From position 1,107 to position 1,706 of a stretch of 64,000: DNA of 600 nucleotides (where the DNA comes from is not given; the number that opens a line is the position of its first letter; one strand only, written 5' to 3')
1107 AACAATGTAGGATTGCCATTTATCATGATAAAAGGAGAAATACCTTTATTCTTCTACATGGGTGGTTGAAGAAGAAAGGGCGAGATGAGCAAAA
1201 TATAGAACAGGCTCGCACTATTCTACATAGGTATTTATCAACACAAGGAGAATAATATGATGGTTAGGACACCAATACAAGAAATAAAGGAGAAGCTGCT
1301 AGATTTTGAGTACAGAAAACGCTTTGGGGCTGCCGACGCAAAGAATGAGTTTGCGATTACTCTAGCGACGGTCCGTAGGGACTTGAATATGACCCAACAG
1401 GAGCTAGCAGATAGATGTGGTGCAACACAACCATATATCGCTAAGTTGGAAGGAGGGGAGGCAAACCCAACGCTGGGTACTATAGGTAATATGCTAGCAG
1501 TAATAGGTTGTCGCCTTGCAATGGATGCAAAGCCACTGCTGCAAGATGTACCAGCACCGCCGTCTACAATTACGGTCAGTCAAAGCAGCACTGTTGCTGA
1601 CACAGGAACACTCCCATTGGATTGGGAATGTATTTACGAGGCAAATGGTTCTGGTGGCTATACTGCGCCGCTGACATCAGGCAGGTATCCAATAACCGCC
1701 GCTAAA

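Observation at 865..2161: Three-gene toxin-antitoxin-like operon: HigB/Gp49 toxin, extended XRE antitoxin, then an unknown translationally coupled third gene on a leaderless transcript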

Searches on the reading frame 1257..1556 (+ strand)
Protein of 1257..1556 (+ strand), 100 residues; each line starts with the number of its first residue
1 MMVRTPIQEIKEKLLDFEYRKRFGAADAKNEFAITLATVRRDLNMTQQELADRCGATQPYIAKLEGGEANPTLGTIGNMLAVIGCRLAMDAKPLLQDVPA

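Call 39: find_homologous_proteins(query=window:1257-1556:+, max_evalue=0.00001)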
Query window:1257-1556:+ (100 aa): 80 proteins with E <= 0.00001 among 81 candidates.
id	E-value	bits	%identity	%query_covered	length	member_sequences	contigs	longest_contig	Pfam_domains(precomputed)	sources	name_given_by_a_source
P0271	2.6e-53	196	95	98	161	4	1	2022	PF01381.29,PF13560.13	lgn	-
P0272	1.5e-50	187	90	99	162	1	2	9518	PF01381.29,PF13560.13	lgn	-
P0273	1.4e-41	158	79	100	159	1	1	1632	PF13744.13,PF01381.29,PF13560.13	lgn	-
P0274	2.8e-40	154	76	99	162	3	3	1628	PF01381.29,PF13560.13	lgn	-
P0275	7.0e-38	146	77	94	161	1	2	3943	PF01381.29,PF13560.13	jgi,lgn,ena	-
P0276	2.3e-36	141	71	99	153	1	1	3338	PF13744.13,PF01381.29,PF13560.13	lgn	-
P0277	4.0e-36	141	71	99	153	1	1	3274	PF01381.29,PF13560.13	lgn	-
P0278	7.7e-36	140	71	99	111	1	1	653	PF13744.13,PF01381.29,PF13560.13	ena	-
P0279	1.1e-35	139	71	99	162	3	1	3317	PF01381.29,PF13560.13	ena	-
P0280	8.6e-34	133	68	94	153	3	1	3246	PF13744.13,PF01381.29,PF13560.13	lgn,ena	-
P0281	2.2e-32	129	67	95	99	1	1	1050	PF01381.29,PF13560.13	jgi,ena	-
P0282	2.7e-29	119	64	94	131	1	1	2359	PF13744.13,PF12844.14,PF13413.13,PF01381.29,PF24250.2,PF13560.13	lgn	-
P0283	1.2e-27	114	60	95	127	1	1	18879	PF12844.14,PF01381.29,PF13560.13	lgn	-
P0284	1.9e-27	113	62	94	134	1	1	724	PF01381.29,PF13560.13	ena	-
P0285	8.0e-27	111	60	94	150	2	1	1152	PF01381.29,PF13560.13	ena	-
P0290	2.3e-25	106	60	93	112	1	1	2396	PF12844.14,PF01381.29,PF13560.13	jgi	jgi:transcriptional regulator with XRE-family HTH domain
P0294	1.9e-24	103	62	81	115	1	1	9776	PF13744.13,PF12844.14,PF13413.13,PF01381.29,PF13560.13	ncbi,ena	-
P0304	4.9e-23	99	57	93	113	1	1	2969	PF12844.14,PF01381.29,PF13560.13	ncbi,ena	-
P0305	5.1e-23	99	62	81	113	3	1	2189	PF13744.13,PF12844.14,PF13413.13,PF01381.29,PF13560.13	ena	-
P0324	5.2e-22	95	58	81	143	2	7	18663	PF12844.14,PF01381.29,PF13560.13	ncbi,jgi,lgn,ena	ncbi:hypothetical protein ES706_06461 [subsurface metagenome]|jgi:transcriptional regulator with XRE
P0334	3.2e-21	93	54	93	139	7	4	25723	PF12844.14,PF13413.13,PF01381.29,PF13560.13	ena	-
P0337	7.4e-21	92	59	86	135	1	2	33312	PF12844.14,PF01381.29,PF13560.13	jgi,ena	-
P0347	3.3e-19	86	51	86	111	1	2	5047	PF12844.14,PF01381.29,PF13560.13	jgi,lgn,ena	-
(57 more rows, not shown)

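Call 40: find_encoding_contigs(protein=P0294, flank=2500, max_places=2)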
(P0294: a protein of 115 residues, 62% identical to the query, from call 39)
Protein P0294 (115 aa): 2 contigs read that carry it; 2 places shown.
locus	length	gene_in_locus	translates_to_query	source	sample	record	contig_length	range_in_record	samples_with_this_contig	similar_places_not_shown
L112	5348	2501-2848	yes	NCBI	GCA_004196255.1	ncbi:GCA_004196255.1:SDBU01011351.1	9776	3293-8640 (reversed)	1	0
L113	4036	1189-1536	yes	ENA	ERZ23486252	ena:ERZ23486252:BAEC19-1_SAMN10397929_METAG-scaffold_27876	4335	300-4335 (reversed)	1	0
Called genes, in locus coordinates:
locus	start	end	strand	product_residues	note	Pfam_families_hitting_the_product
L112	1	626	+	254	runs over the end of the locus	PF10370:Rv2993c-like_N, PF01557:FAA_hydrolase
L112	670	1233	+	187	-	PF02887:PK_C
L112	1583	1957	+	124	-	-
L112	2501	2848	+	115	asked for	PF13744:HTH_37 (weak), PF13560:HTH_31, PF01381:HTH_3, PF12844:HTH_19, PF13413:HTH_25 (faint)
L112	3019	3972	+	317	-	-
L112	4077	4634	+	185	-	-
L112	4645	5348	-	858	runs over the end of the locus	PF01624:MutS_I, PF05188:MutS_II, PF05192:MutS_III, PF05190:MutS_IV, PF00488:MutS_V, PF27441:MutS_C (weak)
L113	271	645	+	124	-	-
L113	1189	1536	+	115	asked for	PF13744:HTH_37 (weak), PF13560:HTH_31, PF01381:HTH_3, PF12844:HTH_19, PF13413:HTH_25 (faint)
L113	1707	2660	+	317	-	-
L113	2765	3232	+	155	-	-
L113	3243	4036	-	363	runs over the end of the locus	?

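Call 41: find_encoding_contigs(protein=P0347, flank=2500, max_places=2)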
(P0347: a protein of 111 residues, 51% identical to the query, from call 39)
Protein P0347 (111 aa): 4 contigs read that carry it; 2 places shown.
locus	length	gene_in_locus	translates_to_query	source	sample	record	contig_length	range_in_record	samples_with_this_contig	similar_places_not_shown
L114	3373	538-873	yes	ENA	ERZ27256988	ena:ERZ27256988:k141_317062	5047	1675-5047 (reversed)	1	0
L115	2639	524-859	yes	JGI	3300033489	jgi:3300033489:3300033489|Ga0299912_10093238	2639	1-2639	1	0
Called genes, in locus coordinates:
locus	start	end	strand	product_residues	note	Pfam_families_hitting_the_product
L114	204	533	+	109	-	PF05973:Gp49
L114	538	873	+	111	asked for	PF13560:HTH_31, PF01381:HTH_3, PF12844:HTH_19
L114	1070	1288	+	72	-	PF15919:HicB_lk_antitox (weak)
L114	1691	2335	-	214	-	PF03575:Peptidase_S51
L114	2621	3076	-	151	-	PF01850:PIN, PF10130:PIN_2 (weak)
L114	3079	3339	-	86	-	-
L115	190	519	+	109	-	PF05973:Gp49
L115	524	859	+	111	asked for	PF13560:HTH_31, PF01381:HTH_3, PF12844:HTH_19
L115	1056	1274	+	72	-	PF15919:HicB_lk_antitox (weak)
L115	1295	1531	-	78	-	-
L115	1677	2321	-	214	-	PF03575:Peptidase_S51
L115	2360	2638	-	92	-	?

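Call 42: find_encoding_contigs(protein=P0337, flank=2500, max_places=2)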
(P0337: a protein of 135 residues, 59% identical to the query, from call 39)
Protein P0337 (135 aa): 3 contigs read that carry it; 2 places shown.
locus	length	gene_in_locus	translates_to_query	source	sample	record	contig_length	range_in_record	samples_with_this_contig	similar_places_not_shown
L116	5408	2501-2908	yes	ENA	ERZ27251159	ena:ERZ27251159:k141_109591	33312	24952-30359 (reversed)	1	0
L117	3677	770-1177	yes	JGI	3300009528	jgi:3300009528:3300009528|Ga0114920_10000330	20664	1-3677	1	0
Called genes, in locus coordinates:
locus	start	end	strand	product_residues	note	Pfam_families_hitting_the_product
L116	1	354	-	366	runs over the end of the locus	PF01950:FBPase_3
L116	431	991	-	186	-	PF02572:CobA_CobO_BtuR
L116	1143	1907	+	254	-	PF10370:Rv2993c-like_N, PF01557:FAA_hydrolase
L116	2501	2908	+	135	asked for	PF13560:HTH_31, PF12844:HTH_19, PF01381:HTH_3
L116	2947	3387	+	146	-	PF22091:DUF6941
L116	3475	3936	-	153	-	PF12641:Flavodoxin_3, PF12724:Flavodoxin_5, PF00258:Flavodoxin_1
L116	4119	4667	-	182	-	-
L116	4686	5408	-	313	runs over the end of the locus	PF01926:MMR_HSR1, PF02421:FeoB_N, PF02824:TGS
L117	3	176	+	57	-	?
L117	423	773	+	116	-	PF05973:Gp49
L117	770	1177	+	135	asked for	PF13560:HTH_31, PF12844:HTH_19, PF01381:HTH_3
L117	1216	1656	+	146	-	PF22091:DUF6941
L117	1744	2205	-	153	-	PF12641:Flavodoxin_3, PF12724:Flavodoxin_5, PF00258:Flavodoxin_1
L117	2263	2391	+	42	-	-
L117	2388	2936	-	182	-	-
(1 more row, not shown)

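Call 43: find_encoding_contigs(protein=P0334, flank=2500, max_places=2)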
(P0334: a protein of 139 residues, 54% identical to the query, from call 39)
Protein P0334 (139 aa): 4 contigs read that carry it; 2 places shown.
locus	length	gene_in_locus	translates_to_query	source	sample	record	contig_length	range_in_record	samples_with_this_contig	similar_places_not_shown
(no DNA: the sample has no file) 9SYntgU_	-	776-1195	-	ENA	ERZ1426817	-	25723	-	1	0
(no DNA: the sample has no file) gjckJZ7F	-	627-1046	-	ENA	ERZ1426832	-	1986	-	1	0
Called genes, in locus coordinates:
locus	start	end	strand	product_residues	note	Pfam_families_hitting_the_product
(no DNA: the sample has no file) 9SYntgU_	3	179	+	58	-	?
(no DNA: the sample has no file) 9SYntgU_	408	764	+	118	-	-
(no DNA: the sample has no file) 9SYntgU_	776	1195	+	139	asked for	PF13413:HTH_25 (faint), PF13560:HTH_31 (weak), PF01381:HTH_3, PF12844:HTH_19 (weak)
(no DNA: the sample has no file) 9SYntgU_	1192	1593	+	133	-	PF22091:DUF6941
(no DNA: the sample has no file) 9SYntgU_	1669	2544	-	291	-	-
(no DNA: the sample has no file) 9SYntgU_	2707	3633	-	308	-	PF00294:PfkB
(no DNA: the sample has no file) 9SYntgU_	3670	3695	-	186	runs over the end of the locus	PF13207:AAA_17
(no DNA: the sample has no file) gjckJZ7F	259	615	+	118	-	-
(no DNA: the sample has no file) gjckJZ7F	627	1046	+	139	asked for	PF13413:HTH_25 (faint), PF13560:HTH_31 (weak), PF01381:HTH_3, PF12844:HTH_19 (weak)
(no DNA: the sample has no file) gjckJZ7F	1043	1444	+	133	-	PF22091:DUF6941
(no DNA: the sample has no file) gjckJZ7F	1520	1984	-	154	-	?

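Call 44: search_protein_families(library=pfam, proteins=[L116:2947-3384:+, L112:3019-3969:+, L112:1583-1954:+], max_evalue=1)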
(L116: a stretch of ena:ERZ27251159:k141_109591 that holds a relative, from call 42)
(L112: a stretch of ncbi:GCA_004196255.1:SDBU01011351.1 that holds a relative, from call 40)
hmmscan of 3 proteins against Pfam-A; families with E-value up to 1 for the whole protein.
L116:2947-3384:+ (146 aa): 1 family
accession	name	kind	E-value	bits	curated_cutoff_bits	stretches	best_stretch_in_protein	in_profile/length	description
PF22091.2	DUF6941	-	6.7e-11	43.1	27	1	10-135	1-125/125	Family of unknown function (DUF6941)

L112:3019-3969:+ (317 aa): 0 families

L112:1583-1954:+ (124 aa): 19 families
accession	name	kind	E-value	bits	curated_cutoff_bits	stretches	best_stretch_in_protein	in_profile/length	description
PF04402.19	SIMPL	-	0.0025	18.5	25.2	1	33-106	119-190/205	Protein of unknown function (DUF541)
PF05103.18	DivIVA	-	0.0033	17.8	28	1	18-80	52-119/131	DivIVA protein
PF11871.13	DUF3391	-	0.04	14.9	27.8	1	9-94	39-131/136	Domain of unknown function (DUF3391)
PF01765.24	RRF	-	0.044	14.1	29.7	1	10-88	83-159/164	Ribosome recycling factor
PF16999.10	V-ATPase_G_2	-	0.046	14.8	28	1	52-91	21-60/104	Vacuolar (H+)-ATPase G subunit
PF12348.14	CLASP_N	-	0.088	12.8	27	1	17-74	169-226/227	CLASP N terminal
PF24055.2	POL3_N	-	0.094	13.7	24.1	0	18-50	17-49/81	DNA polymerase delta catalytic subunit-like, N-terminal domain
PF06188.17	HrpE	-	0.096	13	23.5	1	25-81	21-76/191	HrpE/YscL/FliH and V-type ATPase subunit E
PF07464.16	ApoLp-III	-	0.22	12.1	36.3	0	2-42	98-138/146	Apolipophorin-III precursor (apoLp-III)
PF00888.28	Cullin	-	0.24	10.5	33.2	1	15-88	277-350/620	Cullin family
PF14023.12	Bestrophin-like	-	0.32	10.9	32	1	9-94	76-161/232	Bestrophin-like domain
PF00430.23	ATP-synt_B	-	0.39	11.2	28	0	24-86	34-94/132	ATP synthase B/B' CF(0)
PF20000.4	fvmX2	-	0.41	10.5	27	1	15-92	156-234/261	FtsH ternary system domain X2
PF01991.23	vATP-synt_E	-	0.42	10.4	24.2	1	41-92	3-54/199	ATP synthase (E/31 kDa) subunit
PF22905.2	Hydro_N_hd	-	0.44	10.9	27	1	10-90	105-184/195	Hydrolase N-terminal helical domain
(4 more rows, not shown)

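Call 45: search_solved_structures(query=L116:2947-3384:+, max_evalue=10)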
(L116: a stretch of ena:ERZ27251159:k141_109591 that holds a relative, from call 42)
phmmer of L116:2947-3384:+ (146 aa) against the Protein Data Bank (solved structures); distinct sequences matched with E-value up to 10: 0.

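Call 62: find_encoding_contigs(protein=P0324, flank=2000, max_places=2)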
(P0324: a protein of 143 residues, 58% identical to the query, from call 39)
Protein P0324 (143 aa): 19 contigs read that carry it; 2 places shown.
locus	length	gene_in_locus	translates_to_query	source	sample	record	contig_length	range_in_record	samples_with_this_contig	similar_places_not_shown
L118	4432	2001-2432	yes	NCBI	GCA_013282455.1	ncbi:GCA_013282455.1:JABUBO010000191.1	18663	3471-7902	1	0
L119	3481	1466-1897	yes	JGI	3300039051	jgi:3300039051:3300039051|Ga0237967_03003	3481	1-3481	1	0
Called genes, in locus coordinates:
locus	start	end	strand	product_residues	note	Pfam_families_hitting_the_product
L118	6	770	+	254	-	PF10370:Rv2993c-like_N, PF01557:FAA_hydrolase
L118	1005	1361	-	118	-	-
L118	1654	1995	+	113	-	PF05973:Gp49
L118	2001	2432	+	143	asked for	PF13560:HTH_31, PF01381:HTH_3, PF12844:HTH_19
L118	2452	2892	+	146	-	PF22091:DUF6941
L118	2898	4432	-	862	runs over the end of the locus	PF01624:MutS_I, PF05188:MutS_II, PF05192:MutS_III, PF05190:MutS_IV, PF00488:MutS_V, PF27441:MutS_C (weak)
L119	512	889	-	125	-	-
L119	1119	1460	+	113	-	PF05973:Gp49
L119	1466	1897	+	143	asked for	PF13560:HTH_31, PF01381:HTH_3, PF12844:HTH_19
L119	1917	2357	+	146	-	PF22091:DUF6941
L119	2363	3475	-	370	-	PF00488:MutS_V, PF27441:MutS_C (weak)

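Call 63: find_encoding_contigs(protein=P0283, flank=2000, max_places=2)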
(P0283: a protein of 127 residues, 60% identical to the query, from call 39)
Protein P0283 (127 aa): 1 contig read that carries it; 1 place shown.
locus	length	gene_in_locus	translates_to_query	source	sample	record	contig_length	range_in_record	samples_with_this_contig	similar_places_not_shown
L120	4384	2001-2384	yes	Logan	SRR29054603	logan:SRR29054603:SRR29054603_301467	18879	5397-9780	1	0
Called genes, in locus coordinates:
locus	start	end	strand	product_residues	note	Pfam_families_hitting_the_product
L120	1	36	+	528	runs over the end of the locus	PF01039:Carboxyl_trans, PF03255:ACCA (weak)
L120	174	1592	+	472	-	PF18073:Zn_ribbon_LapB, PF13481:AAA_25, PF03796:DnaB_C (faint), PF06745:ATPase (faint), PF13191:AAA_16 (faint), PF13541:ChlI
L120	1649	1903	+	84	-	-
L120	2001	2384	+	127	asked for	PF12844:HTH_19 (faint), PF13560:HTH_31, PF01381:HTH_3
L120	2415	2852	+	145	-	-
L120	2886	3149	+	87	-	PF21748:UPF0150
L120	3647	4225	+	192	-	PF14355:Abi_C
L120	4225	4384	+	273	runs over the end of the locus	PF00733:Asn_synthase (weak), PF02540:NAD_synthase, PF06508:QueC (faint)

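Call 64: find_encoding_contigs(protein=P0304, flank=2000, max_places=2)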
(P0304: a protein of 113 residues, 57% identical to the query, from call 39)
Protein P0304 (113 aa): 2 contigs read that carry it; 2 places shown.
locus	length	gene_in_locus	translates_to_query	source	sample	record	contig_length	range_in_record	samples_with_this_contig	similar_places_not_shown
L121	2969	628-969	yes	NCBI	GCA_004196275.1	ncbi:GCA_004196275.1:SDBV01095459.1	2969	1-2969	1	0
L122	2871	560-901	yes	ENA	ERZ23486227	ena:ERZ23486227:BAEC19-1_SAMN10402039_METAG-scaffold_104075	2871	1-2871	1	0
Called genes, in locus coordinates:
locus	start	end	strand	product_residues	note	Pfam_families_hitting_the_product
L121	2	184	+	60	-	?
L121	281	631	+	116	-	PF05973:Gp49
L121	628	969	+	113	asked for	PF13560:HTH_31, PF01381:HTH_3, PF12844:HTH_19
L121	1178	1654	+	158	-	-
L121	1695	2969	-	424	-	?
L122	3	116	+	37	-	?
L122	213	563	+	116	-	PF05973:Gp49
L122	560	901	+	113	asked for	PF13560:HTH_31, PF01381:HTH_3, PF12844:HTH_19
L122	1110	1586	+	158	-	-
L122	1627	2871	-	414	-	?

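Call 69: search_protein_families(library=ncbifam, proteins=[L116:2947-3384:+, L120:2415-2849:+], max_evalue=0.1)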
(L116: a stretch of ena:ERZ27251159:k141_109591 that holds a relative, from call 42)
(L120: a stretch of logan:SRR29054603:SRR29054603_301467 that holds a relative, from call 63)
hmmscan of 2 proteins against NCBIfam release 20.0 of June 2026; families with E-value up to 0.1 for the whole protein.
L116:2947-3384:+ (146 aa): 0 families

L120:2415-2849:+ (145 aa): 0 families

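Call 71: search_protein_families(library=phrogs, proteins=[L116:2947-3384:+], max_evalue=0.01)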
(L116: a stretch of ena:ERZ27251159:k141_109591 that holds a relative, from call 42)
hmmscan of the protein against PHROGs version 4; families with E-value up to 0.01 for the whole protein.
L116:2947-3384:+ (146 aa): 0 families

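Call 83: find_encoding_contigs(protein=P0290, flank=2000, max_places=1)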
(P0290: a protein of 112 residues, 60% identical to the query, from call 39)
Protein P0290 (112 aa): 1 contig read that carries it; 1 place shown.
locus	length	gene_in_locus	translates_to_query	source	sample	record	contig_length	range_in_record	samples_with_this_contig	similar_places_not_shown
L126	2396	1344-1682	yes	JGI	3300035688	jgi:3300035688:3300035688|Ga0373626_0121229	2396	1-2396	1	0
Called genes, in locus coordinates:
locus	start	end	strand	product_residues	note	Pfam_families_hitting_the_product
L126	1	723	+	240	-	PF03060:NMO, PF00977:His_biosynth (faint), PF00478:IMPDH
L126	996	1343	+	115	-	PF05973:Gp49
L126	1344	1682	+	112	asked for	PF13560:HTH_31, PF01381:HTH_3, PF12844:HTH_19 (weak)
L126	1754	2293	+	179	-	-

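Call 84: find_encoding_contigs(protein=P0305, flank=2000, max_places=1)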
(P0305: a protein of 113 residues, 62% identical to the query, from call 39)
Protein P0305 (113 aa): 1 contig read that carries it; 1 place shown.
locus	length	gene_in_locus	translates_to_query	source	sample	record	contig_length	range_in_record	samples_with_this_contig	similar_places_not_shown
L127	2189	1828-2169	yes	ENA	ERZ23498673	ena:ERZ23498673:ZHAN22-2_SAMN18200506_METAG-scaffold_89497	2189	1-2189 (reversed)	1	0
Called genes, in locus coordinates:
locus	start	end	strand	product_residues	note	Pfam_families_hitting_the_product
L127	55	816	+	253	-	PF10370:Rv2993c-like_N, PF01557:FAA_hydrolase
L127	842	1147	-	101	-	PF18902:DUF5658 (weak)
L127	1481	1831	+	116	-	PF05973:Gp49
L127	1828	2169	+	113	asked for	PF13744:HTH_37 (weak), PF12844:HTH_19, PF13560:HTH_31, PF01381:HTH_3, PF13413:HTH_25 (faint)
